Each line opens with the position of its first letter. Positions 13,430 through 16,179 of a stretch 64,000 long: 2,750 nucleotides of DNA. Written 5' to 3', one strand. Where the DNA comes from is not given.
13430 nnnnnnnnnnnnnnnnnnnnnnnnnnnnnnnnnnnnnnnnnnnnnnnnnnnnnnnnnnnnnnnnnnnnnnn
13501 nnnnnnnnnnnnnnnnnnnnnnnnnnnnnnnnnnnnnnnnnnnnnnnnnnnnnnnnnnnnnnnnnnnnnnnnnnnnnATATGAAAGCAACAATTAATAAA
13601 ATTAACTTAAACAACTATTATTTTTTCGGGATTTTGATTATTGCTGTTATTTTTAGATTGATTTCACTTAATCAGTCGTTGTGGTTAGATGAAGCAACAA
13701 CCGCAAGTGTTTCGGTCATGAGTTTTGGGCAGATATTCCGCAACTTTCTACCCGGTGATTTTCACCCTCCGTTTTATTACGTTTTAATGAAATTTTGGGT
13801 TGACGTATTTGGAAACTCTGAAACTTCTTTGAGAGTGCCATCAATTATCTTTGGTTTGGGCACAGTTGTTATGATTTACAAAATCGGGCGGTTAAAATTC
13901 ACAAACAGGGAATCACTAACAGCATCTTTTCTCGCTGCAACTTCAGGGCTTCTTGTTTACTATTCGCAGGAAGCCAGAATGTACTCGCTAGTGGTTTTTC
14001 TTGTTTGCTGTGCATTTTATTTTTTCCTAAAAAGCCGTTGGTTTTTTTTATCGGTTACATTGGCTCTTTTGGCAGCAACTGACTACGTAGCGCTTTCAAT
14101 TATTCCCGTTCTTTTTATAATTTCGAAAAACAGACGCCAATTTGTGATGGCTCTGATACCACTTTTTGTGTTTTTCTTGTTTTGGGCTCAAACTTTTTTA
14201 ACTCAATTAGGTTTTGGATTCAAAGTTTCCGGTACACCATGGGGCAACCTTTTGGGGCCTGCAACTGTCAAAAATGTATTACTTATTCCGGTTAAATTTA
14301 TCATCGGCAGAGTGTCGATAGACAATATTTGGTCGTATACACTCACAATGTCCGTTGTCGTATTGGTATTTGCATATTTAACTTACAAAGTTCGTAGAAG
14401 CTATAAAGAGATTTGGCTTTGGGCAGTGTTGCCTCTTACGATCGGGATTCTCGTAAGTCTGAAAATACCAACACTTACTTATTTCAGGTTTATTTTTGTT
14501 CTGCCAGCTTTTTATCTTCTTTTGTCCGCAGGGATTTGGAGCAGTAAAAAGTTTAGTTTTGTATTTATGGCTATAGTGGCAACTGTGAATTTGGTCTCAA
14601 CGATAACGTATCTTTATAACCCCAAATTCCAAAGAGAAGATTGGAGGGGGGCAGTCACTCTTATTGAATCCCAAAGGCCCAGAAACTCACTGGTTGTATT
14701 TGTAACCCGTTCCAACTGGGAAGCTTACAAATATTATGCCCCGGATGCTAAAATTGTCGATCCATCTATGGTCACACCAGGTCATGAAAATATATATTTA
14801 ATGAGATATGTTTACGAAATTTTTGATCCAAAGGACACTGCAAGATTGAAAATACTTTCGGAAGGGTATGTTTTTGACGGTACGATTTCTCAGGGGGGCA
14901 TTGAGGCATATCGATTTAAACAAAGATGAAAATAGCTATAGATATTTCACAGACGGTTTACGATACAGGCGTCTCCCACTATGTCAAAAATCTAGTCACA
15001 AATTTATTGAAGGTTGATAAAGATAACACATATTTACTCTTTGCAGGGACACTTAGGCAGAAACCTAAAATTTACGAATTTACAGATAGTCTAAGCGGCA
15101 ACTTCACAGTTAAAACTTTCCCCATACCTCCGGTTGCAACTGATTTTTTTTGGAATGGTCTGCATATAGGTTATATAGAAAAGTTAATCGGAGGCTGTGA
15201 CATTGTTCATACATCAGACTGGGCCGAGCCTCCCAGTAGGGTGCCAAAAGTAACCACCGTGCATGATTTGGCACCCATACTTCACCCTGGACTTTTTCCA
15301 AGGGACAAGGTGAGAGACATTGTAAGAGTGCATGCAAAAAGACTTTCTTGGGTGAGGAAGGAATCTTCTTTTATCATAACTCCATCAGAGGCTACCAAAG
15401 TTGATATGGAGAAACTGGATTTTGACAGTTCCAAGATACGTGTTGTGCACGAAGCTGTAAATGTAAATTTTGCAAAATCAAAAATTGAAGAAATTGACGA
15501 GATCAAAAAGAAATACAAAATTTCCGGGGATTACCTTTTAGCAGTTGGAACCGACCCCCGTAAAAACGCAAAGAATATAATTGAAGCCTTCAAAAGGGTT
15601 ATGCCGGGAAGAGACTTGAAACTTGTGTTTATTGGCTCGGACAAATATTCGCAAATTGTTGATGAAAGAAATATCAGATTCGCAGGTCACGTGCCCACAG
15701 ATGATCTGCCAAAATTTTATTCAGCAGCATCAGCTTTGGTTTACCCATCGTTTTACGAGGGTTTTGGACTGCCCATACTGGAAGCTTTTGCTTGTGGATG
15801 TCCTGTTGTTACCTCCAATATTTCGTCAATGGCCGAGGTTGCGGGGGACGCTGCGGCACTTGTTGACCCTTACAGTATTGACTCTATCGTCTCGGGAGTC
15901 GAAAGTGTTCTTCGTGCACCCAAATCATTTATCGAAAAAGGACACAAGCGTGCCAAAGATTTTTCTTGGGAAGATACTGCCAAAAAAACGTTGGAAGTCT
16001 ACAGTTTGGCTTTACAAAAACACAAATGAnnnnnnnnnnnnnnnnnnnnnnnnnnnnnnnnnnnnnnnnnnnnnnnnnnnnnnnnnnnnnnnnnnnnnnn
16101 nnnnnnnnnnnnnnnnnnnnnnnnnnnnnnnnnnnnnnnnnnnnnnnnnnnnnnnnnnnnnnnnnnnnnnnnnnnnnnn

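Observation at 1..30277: About 30 kb surface-glycan megacluster, a complete Wzx/Wzy-type assembly line with unusually many glycosyltransferases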

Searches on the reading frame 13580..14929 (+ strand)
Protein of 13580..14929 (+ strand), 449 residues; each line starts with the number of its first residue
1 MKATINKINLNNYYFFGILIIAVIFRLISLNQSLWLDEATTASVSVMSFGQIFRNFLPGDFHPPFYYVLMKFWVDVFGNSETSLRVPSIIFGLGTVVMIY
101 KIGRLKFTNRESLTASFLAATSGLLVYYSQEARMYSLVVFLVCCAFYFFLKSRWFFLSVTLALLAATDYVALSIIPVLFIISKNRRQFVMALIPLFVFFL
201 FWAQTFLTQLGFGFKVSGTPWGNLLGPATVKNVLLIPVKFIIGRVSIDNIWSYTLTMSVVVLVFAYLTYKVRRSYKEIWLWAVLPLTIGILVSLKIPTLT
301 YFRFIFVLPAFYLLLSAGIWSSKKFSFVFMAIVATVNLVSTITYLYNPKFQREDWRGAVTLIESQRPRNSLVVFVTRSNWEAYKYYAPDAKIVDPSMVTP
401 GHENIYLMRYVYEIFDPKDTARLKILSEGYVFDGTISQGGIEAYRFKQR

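Call 4: search_protein_families(library=pfam, proteins=[window:13580-14929:+], max_evalue=0.01)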
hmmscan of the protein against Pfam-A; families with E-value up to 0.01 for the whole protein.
window:13580-14929:+ (449 aa): 1 family
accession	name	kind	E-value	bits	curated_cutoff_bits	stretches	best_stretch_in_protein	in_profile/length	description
PF13231.12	PMT_2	-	1.4e-11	45.3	26.1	1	62-190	2-139/160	Dolichyl-phosphate-mannose-protein mannosyltransferase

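Call 11: find_encoding_contigs(protein=window:13580-14929:+, flank=10000, max_places=6)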
Protein window:13580-14929:+ (449 aa): 1 contig read that carries it; 1 place shown.
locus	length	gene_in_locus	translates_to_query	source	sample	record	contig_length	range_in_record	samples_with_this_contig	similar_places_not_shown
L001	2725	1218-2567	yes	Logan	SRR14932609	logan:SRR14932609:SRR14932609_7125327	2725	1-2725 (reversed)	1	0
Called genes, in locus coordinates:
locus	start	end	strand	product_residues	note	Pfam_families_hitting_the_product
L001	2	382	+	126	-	?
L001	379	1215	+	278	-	PF00535:Glycos_transf_2, PF10111:Glyco_tranf_2_2, PF13641:Glyco_tranf_2_3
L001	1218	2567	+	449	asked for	PF13231:PMT_2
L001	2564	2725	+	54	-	?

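Call 12: search_protein_families(library=ncbifam, proteins=[window:13580-14929:+], max_evalue=0.01)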
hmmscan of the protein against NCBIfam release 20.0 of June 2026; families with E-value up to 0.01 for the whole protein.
window:13580-14929:+ (449 aa): 2 families
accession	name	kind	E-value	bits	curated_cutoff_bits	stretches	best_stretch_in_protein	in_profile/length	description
TIGR03663.1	TIGR03663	subfamily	3.1e-14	52.8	126.25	1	14-180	3-174/435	flippase activity-associated protein Agl23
NF052499.1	MnslTaseMT1671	equivalog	7.1e-06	24.7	900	1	20-141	35-157/523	mannosyltransferase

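Call 13: find_homologous_proteins(query=window:13580-14929:+, max_evalue=0.00001)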
Query window:13580-14929:+ (449 aa): 1693 proteins with E <= 0.00001 among 8000 candidates; the best 120 are listed.
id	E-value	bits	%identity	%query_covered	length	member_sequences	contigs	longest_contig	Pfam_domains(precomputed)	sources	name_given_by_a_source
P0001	6.3e-292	986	100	100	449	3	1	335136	PF13231.13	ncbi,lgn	-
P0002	9.1e-183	626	63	99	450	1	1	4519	PF13231.13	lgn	-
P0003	1.2e-139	484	51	96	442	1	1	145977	PF13231.13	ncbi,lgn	-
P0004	3.9e-136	473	52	96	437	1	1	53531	PF13231.13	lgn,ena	-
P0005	9.6e-135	468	51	93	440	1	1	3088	PF13231.13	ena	-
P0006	2.5e-131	457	49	96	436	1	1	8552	PF13231.13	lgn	-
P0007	1.9e-130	454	52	92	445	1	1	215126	PF13231.13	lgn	-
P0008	3.9e-128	446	50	95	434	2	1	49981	PF13231.13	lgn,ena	-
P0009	1.6e-127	444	50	92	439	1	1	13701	PF13231.13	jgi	jgi:uncharacterized membrane protein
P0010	5.4e-126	439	49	96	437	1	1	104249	PF13231.13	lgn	-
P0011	5.8e-126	439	50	96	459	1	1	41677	PF13231.13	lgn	-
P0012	6.0e-126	439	48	96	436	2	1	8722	PF13231.13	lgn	-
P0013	2.7e-125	437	49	94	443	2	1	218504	PF13231.13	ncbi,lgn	-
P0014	3.3e-125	437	50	96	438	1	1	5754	PF13231.13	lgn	-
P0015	8.8e-125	435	51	96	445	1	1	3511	PF13231.13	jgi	-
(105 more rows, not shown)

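Call 16: find_encoding_contigs(protein=P0003, flank=10000, max_places=3)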
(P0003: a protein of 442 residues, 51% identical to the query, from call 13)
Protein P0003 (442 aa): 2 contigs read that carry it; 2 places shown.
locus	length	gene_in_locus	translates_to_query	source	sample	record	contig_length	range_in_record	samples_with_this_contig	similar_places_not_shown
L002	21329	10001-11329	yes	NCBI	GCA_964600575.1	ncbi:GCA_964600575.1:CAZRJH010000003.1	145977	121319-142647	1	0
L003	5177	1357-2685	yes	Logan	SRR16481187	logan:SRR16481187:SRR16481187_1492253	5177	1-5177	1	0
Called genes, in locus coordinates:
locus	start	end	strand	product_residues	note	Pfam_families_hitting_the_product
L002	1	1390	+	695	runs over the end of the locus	PF20706:GT4-conflict, PF00534:Glycos_transf_1, PF13692:Glyco_trans_1_4, PF00535:Glycos_transf_2, PF13632:Glyco_trans_2_3 (weak)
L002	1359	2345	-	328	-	PF00535:Glycos_transf_2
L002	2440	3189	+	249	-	PF08241:Methyltransf_11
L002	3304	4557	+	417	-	PF01943:Polysacc_synt, PF13440:Polysacc_synt_3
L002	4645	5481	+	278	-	PF00535:Glycos_transf_2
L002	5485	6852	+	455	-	-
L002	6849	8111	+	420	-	-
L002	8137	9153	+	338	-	PF00534:Glycos_transf_1, PF13692:Glyco_trans_1_4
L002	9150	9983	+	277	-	PF00535:Glycos_transf_2, PF10111:Glyco_tranf_2_2, PF13641:Glyco_tranf_2_3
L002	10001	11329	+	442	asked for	PF13231:PMT_2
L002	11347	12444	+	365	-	PF13439:Glyco_transf_4 (weak), PF00534:Glycos_transf_1, PF13692:Glyco_trans_1_4, PF13524:Glyco_trans_1_2 (weak), PF20706:GT4-conflict (faint)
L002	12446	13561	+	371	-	PF20706:GT4-conflict, PF00534:Glycos_transf_1, PF13692:Glyco_trans_1_4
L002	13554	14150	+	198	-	PF00132:Hexapep, PF14602:Hexapep_2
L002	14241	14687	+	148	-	-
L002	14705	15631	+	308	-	PF00535:Glycos_transf_2, PF13641:Glyco_tranf_2_3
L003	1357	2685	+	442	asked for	PF13231:PMT_2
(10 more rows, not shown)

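Call 19: find_related_loci(query=A1, collection=genome_contigs, flank=10000)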
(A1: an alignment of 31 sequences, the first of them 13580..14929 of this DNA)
Query A1 (449 aa) in genome_contigs; peptide patterns used: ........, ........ (x = any residue, [..] = any of these).
599 stretches matched a pattern (row limit reached: there are more); 581 encode a relative of the query (tblastn E <= 1e-3); the best 80 are kept; 80 distinct loci.
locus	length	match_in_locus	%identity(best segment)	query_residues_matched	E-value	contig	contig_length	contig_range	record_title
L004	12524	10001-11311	47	18-446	1e-123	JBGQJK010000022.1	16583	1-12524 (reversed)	MAG: Patescibacteria group bacterium isolate OBJ2_061818_070_25 k141_1238582_length_16583_cov_7.0229, whole genome shotg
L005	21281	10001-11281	46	18-448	9e-123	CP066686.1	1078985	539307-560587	MAG: Candidatus Woesebacteria bacterium isolate NC_groundwater_442_Ag_B-0.1um_40_41 chromosome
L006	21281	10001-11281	48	18-448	9e-122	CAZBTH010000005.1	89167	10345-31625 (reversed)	MAG TPA_asm: uncultured Gammaproteobacteria bacterium isolate SRP062349_co2_276 genome assembly, contig: NODE_157_length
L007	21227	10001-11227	47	18-430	6e-121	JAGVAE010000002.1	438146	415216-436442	MAG: Candidatus Woesebacteria bacterium isolate DeMMO6_57 c_000000045538, whole genome shotgun sequence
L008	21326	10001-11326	45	11-448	3e-117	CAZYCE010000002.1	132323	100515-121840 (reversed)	MAG TPA_asm: uncultured Gammaproteobacteria bacterium isolate binchicken_co220_61 genome assembly, contig: NODE_36_lengt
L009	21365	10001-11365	46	11-448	5e-116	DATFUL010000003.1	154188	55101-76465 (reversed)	MAG TPA_asm: Patescibacteria group bacterium isolate SMAG_U9436 k141_2511072, whole genome shotgun sequence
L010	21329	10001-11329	45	4-448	6e-111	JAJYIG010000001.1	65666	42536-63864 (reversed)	MAG: bacterium isolate DBS2-1.bin114 NODE_708_length_65666_cov_4.045988, whole genome shotgun sequence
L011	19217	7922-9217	46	19-446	2e-110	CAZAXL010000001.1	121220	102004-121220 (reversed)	MAG TPA_asm: uncultured Gammaproteobacteria bacterium isolate SRP062349_co2_103 genome assembly, contig: NODE_91_length_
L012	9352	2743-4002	46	28-446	2e-110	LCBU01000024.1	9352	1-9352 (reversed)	MAG: Candidatus Woesebacteria bacterium GW2011_GWA1_41_7 UU74_C0024, whole genome shotgun sequence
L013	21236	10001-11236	47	31-446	4e-119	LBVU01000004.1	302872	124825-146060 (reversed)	MAG: Candidatus Woesebacteria bacterium GW2011_GWB1_39_10 UT17_C0004, whole genome shotgun sequence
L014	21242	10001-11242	44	29-449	6e-107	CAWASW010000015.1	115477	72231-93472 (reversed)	MAG: Candidatus Woesebacteria bacterium isolate MFD02832.bin.1.153 genome assembly, contig: contig_41427, whole genome s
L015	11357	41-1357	43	10-447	1e-105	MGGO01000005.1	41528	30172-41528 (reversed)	MAG: Candidatus Woesebacteria bacterium RIFCSPHIGHO2_01_FULL_44_10 rifcsphigho2_01_scaffold_14784, whole genome shotgun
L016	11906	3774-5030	44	29-445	2e-101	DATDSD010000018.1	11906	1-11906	MAG TPA_asm: Patescibacteria group bacterium isolate SMAG_U7994 k141_189003, whole genome shotgun sequence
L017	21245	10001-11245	43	28-449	5e-100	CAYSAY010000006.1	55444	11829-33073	MAG TPA_asm: uncultured Gammaproteobacteria bacterium isolate ERP113451_co1_283 genome assembly, contig: NODE_439_length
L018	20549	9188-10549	40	18-449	2e-99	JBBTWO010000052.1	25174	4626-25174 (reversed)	MAG: Patescibacteria group bacterium isolate H41-bin046_1 H41_bin046_1_000000000052, whole genome shotgun sequence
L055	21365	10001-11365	34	18-449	4e-67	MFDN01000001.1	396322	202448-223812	MAG: Candidatus Daviesbacteria bacterium RIFCSPLOWO2_01_FULL_39_23 rifcsplowo2_01_scaffold_1, whole genome shotgun seque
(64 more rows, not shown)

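Call 27: predict_structure(alignment_id=A1)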
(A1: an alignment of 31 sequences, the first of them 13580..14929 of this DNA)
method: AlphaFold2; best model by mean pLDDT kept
length: 449 residues; sequences in the alignment: 31
mean_pLDDT: 87.8   pTM: 0.87
mean pLDDT of the five models: 87.8, 87.3, 85.8, 83.6, 83.5
residues with pLDDT >= 90: 245; 70-90: 167; 50-70: 34; < 50: 3
segments of 3 or more residues with pLDDT < 50: 1-3
pLDDT, mean of each block of 10 residues (from residue 1): 58 94 91 78 87 70 81 93 90 97 97 97 78 84 98 98 91 96 97 94 85 80 71 77 76 88 94 96 91 75 82 97 96 93 81 85 92 86 89 90 93 88 95 91 93
secondary structure, 60 per line:
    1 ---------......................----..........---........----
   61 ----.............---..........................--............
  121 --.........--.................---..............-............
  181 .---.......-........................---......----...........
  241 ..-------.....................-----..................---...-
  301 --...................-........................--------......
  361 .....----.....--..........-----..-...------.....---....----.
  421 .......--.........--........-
elements in order: H10-31 H36-45 H49-56 H65-77 H81-106 H109-120 H123-131 H134-150 H154-167 H169-181 H185-191 H193-216 H220-225 H230-242 H250-270 H276-293 H303-321 H323-346 H355-365 E370-374 H377-386 E404-408 H412-415 H420-427 E430-438 E441-448

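Call 68: search_protein_families(library=pfam, proteins=[L005:5-1294:+, L005:1251-2558:+, L005:2555-3394:+, L005:3384-4097:+, L005:4094-5452:+, L005:5431-6381:+, L005:6338-7291:+, L005:7292-8458:+, L005:8445-9098:-, L055:7173-8837:+], max_evalue=0.001)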
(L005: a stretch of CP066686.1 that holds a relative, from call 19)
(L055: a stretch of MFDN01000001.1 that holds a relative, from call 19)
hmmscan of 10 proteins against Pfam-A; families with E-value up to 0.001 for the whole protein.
L005:5-1294:+ (429 aa): 0 families

L005:1251-2558:+ (435 aa): 2 families
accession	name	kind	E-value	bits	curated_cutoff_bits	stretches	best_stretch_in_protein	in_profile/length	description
PF01943.22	Polysacc_synt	-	4.2e-17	62.9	28.2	1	28-296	5-270/274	Polysaccharide biosynthesis protein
PF13440.11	Polysacc_synt_3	-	3.9e-14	53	23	1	48-347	1-292/293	Polysaccharide biosynthesis protein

L005:2555-3394:+ (279 aa): 3 families
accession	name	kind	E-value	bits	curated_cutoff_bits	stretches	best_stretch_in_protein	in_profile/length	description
PF00535.33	Glycos_transf_2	-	1.8e-12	48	23.3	1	7-132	4-131/168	Glycosyl transferase family 2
PF13704.12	Glyco_tranf_2_4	-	1.7e-05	25.7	27.5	1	26-96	18-88/98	Glycosyl transferase family 2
PF10111.15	Glyco_tranf_2_2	-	1.7e-05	24.9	27.3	1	30-106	32-110/276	Glycosyltransferase like family 2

L005:3384-4097:+ (237 aa): 6 families
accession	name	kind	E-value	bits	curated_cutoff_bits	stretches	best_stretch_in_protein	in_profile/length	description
PF13489.12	Methyltransf_23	-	6.7e-27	94.7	27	1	38-179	20-162/164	Methyltransferase domain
PF08241.18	Methyltransf_11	-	1.6e-16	61.1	21.2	1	45-133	1-95/95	Methyltransferase domain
PF08242.18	Methyltransf_12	-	1.6e-11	45.2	30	1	45-131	1-98/98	Methyltransferase domain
PF07021.18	MetW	-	2.6e-11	43.9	21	1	42-127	15-104/193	Methionine biosynthesis protein MetW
PF13649.12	Methyltransf_25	-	1.3e-10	42.2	27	1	44-129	1-97/97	Methyltransferase domain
PF13847.12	Methyltransf_31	-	1e-08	35.4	27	1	41-137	4-113/145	Methyltransferase domain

L005:4094-5452:+ (452 aa): 1 family
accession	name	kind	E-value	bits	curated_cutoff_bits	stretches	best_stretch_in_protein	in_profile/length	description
PF13231.12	PMT_2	-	2e-08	35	26.1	1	52-201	3-155/160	Dolichyl-phosphate-mannose-protein mannosyltransferase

L005:5431-6381:+ (316 aa): 3 families
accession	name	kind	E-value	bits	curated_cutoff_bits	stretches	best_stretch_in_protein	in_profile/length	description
PF00534.26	Glycos_transf_1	-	3.6e-27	95.4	26.4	1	142-296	9-170/172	Glycosyl transferases group 1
PF13692.12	Glyco_trans_1_4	-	1.2e-23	84.4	27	1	149-284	2-141/142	Glycosyl transferases group 1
PF13439.12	Glyco_transf_4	-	5e-07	30.3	28.5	0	21-45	2-27/170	Glycosyltransferase Family 4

L005:6338-7291:+ (317 aa): 7 families
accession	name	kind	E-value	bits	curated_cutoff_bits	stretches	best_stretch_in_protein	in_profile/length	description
PF01370.27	Epimerase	-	7.4e-61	206.1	20.9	1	18-255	1-240/240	NAD dependent epimerase/dehydratase family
PF16363.11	GDP_Man_Dehyd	-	1e-50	173.5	27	1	19-312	1-329/332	GDP-mannose 4,6 dehydratase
PF01073.25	3Beta_HSD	-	1.1e-16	61.1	22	1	19-241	1-230/280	3-beta hydroxysteroid dehydrogenase/isomerase family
PF04321.23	RmlD_sub_bind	-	1.1e-14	54.7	27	1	17-244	2-201/287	RmlD substrate binding domain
PF02719.21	Polysacc_synt_2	-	6.3e-13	49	20.2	1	18-268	1-242/293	Polysaccharide biosynthesis protein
PF07993.18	NAD_binding_4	-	4e-07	29.9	20.1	1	73-233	82-255/258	Male sterility protein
PF13460.12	NAD_binding_10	-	7.6e-05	23.1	27.2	1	22-161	1-125/184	NAD(P)H-binding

L005:7292-8458:+ (388 aa): 4 families
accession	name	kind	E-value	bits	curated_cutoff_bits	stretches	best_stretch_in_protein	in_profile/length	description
PF00535.33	Glycos_transf_2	-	2.5e-19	70.2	23.3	1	161-298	1-140/168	Glycosyl transferase family 2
PF10111.15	Glyco_tranf_2_2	-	1.2e-07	31.9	27.3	1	161-257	1-102/276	Glycosyltransferase like family 2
PF13641.12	Glyco_tranf_2_3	-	1e-05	26.1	27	1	160-261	3-111/230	Glycosyltransferase like family 2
PF13489.12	Methyltransf_23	-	3e-05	24.2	27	1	23-109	77-163/164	Methyltransferase domain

L005:8445-9098:- (217 aa): 6 families
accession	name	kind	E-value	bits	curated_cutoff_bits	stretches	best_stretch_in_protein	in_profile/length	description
PF13489.12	Methyltransf_23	-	8e-17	61.9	27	1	26-157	6-142/164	Methyltransferase domain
PF08242.18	Methyltransf_12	-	6.1e-13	49.8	30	1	47-123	1-93/98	Methyltransferase domain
PF13847.12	Methyltransf_31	-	2.9e-12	46.9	27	1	41-134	2-113/145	Methyltransferase domain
PF08241.18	Methyltransf_11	-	1.4e-11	45.3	21.2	1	47-129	1-94/95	Methyltransferase domain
PF13649.12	Methyltransf_25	-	4.9e-11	43.6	27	1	46-122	1-93/97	Methyltransferase domain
PF07021.18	MetW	-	7.7e-08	32.6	21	1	36-117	7-97/193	Methionine biosynthesis protein MetW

L055:7173-8837:+ (554 aa): 0 families

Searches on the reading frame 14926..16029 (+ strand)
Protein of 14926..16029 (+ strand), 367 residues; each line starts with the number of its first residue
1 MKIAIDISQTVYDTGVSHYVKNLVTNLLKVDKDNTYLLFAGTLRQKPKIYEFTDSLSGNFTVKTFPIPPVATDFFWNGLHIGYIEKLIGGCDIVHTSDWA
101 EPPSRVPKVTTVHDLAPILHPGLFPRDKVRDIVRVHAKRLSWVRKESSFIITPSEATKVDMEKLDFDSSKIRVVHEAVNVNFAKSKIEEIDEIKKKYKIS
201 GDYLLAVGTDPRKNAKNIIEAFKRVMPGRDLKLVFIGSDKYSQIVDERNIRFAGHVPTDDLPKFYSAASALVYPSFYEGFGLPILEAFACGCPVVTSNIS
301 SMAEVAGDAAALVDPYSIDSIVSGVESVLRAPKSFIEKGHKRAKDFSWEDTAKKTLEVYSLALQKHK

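Call 4: search_protein_families(library=pfam, proteins=[window:14926-16029:+], max_evalue=0.01)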
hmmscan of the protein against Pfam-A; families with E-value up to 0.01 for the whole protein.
window:14926-16029:+ (367 aa): 5 families
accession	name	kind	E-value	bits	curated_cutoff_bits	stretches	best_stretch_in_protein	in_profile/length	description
PF00534.26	Glycos_transf_1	-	1.4e-29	103.2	26.4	1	193-333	5-160/172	Glycosyl transferases group 1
PF13692.12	Glyco_trans_1_4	-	3.1e-25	89.5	27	1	203-329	3-140/142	Glycosyl transferases group 1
PF13439.12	Glyco_transf_4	-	8.2e-12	45.9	28.5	1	15-181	3-169/170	Glycosyltransferase Family 4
PF13524.12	Glyco_trans_1_2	-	1.1e-07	32.3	25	1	216-333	3-116/144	Glycosyl transferase-like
PF20706.3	GT4-conflict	-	2.3e-06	27.3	26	1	263-322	277-333/385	Family 4 Glycosyltransferase in conflict systems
